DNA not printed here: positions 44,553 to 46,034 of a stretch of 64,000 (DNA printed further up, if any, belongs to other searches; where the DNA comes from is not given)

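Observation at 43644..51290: Lower-GC four-gene island: FRG, HEPN-like and SIR2_2 genes divergent from a Cap4-like-nuclease/STAND/helical-repeat giant; candidate composite defence system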

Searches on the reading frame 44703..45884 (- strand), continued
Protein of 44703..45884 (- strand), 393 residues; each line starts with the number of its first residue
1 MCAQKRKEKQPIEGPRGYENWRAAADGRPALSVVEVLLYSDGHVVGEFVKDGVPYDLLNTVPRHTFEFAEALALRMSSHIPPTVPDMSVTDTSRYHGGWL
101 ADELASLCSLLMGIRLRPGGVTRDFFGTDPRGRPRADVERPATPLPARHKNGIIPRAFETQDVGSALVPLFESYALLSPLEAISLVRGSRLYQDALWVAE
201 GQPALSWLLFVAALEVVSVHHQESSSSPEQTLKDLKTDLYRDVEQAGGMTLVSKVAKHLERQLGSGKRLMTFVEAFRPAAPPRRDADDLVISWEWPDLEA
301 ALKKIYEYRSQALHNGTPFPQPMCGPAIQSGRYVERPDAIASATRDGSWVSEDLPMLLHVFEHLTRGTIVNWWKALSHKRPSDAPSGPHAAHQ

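Call 77: fold_search(model_id=the predicted structure, library=viral)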
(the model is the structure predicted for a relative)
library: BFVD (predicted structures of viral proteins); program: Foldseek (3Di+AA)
matches with E <= 10: 36; with E <= 0.001: 0
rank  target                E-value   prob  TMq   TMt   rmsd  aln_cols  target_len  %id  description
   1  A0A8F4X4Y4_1          1.5e+00  0.03  0.12  0.04  27.7       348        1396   10  (no name in the UniProt tables at hand)
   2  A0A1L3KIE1            3.1e+00  0.03  0.09  0.04  19.1       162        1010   16  (no name in the UniProt tables at hand)
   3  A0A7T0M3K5            3.4e+00  0.04  0.11  0.10  21.7       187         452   10  RNA-directed RNA polymerase (Fragment) [Lepidopteran rhabdo-related virus OKIAV11]
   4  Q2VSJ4                4.0e+00  0.02  0.10  0.09  19.3       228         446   12  ORF48 [Ovine gammaherpesvirus 2]
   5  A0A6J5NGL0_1          4.4e+00  0.01  0.10  0.06  19.7       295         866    9  Large polyvalent protein associated domain-containing protein [uncultured Caudovirales phage]
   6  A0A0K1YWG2            4.6e+00  0.01  0.13  0.14  20.9       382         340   10  (no name in the UniProt tables at hand)
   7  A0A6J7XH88            4.9e+00  0.02  0.08  0.12   9.1        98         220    9  COG3740 Phage head maturation protease [uncultured Caudovirales phage]
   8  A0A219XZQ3            4.9e+00  0.02  0.08  0.06  15.5       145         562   15  Tegument serine/threonine protein kinase [Human betaherpesvirus 6A]
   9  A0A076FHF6            4.9e+00  0.01  0.09  0.08  19.4       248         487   12  Putative unsaturated glucuronyl hydrolase [Aureococcus anophagefferens virus]
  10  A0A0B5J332            5.4e+00  0.03  0.10  0.15  16.2       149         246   11  Putative membrane protein [Pandoravirus inopinatum]
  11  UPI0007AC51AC         5.6e+00  0.01  0.11  0.10  19.6       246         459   10  (no name look-up for this kind of identifier)
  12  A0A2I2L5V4            5.6e+00  0.01  0.10  0.07  20.9       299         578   10  Ribonuclease III [Orpheovirus IHUMI-LCC2]
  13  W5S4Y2                5.9e+00  0.04  0.15  0.17  13.2       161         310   14  Uncharacterized protein [Pithovirus sibericum]
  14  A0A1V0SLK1            5.9e+00  0.02  0.10  0.10  13.0       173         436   11  Collagen triple helix repeat motif-containing protein (Fragment) [Klosneuvirus KNV1]
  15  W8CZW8                5.9e+00  0.01  0.09  0.10  26.0       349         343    8  Uncharacterized protein [Erwinia phage PhiEaH1]
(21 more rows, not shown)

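Call 87: search_protein_representatives(alignment_id=A2)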
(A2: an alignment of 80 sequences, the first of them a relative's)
Query: 80 sequences, 386 profile positions. Proteins with E-value up to 0.001 (for the whole library): 1838; up to 1e-10: 1315; up to 1e-30: 875. The best 150 are listed.
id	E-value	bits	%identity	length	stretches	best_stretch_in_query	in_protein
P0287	7.7e-143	492.5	-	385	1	4-379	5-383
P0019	6.1e-142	489.5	-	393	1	6-381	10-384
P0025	2.0e-140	484.5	-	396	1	9-382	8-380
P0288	2.0e-139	481.2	-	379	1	4-376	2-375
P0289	2.9e-136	470.9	-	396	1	7-379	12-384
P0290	9.1e-136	469.2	-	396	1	8-381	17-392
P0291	1.2e-135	468.8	-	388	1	6-377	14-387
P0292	4.4e-135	467.0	-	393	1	7-379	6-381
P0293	3.6e-134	463.9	-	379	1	4-379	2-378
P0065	6.0e-134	463.2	-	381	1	4-376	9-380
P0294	7.5e-134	462.9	-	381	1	7-379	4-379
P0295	8.6e-134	462.7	-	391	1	5-377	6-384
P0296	1.2e-133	462.2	-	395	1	5-380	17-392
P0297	1.4e-133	462.1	-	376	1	7-379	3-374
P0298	1.6e-133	461.9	-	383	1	7-381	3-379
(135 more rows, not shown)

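Call 88: search_protein_families(library=padloc, alignment_id=A4, max_evalue=1e-10)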
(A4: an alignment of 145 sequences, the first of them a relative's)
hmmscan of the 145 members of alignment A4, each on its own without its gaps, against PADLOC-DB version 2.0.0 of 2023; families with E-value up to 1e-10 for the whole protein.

A. member 1, L154:9324-10067:- (247 aa): 0 families

B. families by the number of members that match (of 145 scanned): 136 families (the first 25 are shown)
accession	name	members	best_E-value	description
PDLC00631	ZorD1|ZorD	3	2.6e-16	"SWI2/SNF2 helicase, Mrr-like nuclease"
PDLC02707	PbeA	3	1.1e-14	PbeA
PDLC00659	HmaA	2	8.8e-58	SNF2 helicase / DEAD-box helicase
PDLC02500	BrxHI|BrxHII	2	6.1e-50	BrxHI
PDLC02621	DrmD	2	4.9e-47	DrmD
PDLC02620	DrmD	2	7.2e-41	DrmD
PDLC04832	PDC-S03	2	4.2e-40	-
PDLC02504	BrxHI|BrxHII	2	6.2e-39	BrxHII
PDLC04833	PDC-S03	2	1.1e-37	-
PDLC02634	DrmD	2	6.3e-32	DrmD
PDLC02623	DrmD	2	6.3e-31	DrmD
PDLC02572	DrmA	2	8.1e-31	DrmA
PDLC02843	DpdE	2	2.1e-28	DpdE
PDLC02619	DrmD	2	4.8e-27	DrmD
PDLC02632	DrmD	2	1.3e-24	DrmD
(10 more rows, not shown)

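Call 90: search_protein_families(library=phrogs, proteins=[window:44703-45884:-], max_evalue=0.01)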
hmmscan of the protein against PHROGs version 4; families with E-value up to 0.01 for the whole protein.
window:44703-45884:- (393 aa): 0 families

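Call 93: find_related_loci(query=A2, collection=viral_contigs, flank=8000)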
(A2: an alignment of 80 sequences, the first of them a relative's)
Query A2 (393 aa) in viral_contigs; peptide patterns used: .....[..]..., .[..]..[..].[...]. (x = any residue, [..] = any of these).
33 stretches matched a pattern; 4 encode a relative of the query (tblastn E <= 1e-3); 4 distinct loci.
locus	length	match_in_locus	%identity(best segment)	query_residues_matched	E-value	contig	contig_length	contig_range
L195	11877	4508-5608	40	12-376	1e-79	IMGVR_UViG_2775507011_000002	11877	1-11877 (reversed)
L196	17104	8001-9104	36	12-376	7e-76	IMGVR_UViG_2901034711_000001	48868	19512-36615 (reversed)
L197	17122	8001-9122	39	7-377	1e-68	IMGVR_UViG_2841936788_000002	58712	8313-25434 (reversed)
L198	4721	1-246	46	298-376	5e-19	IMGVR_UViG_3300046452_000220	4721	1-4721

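Call 101: list_cluster_members(proteins=[P0061, P0064, P0014])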
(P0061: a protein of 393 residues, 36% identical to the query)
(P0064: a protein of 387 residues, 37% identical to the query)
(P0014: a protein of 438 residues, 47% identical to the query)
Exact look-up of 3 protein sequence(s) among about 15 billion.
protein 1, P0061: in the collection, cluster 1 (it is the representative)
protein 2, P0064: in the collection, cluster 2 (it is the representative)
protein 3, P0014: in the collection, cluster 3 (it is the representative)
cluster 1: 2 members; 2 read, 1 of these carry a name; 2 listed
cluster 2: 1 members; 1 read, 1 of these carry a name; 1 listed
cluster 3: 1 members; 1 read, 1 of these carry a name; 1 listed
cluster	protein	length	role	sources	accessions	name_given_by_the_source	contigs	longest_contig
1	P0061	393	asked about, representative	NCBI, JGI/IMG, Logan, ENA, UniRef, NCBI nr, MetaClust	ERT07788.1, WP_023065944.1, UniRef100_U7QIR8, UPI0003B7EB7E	hypothetical protein M595_2192 [Lyngbya aestuarii BL J] | Apea-like HEPN domain-containing protein n=1 Tax=Lyngbya aestuarii BL J TaxID=1348334 ... | hypothetical protein [Lyngbya aestuarii]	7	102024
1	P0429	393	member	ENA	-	-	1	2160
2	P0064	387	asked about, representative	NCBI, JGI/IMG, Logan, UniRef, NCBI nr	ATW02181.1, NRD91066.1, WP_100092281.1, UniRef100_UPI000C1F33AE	hypothetical protein C8024_18840 [Sphingopyxis sp. BSNA05] | hypothetical protein n=1 Tax=Sphingomonadales TaxID=204457 RepID=UPI000C1F33AE | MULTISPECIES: hypothetical protein [Sphingomonadaceae]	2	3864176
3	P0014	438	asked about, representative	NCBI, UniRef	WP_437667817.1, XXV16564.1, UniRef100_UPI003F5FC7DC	hypothetical protein [Sorangium sp. So ce1182] | hypothetical protein n=1 Tax=Sorangium sp. So ce1182 TaxID=3133334 RepID=UPI003F5FC7DC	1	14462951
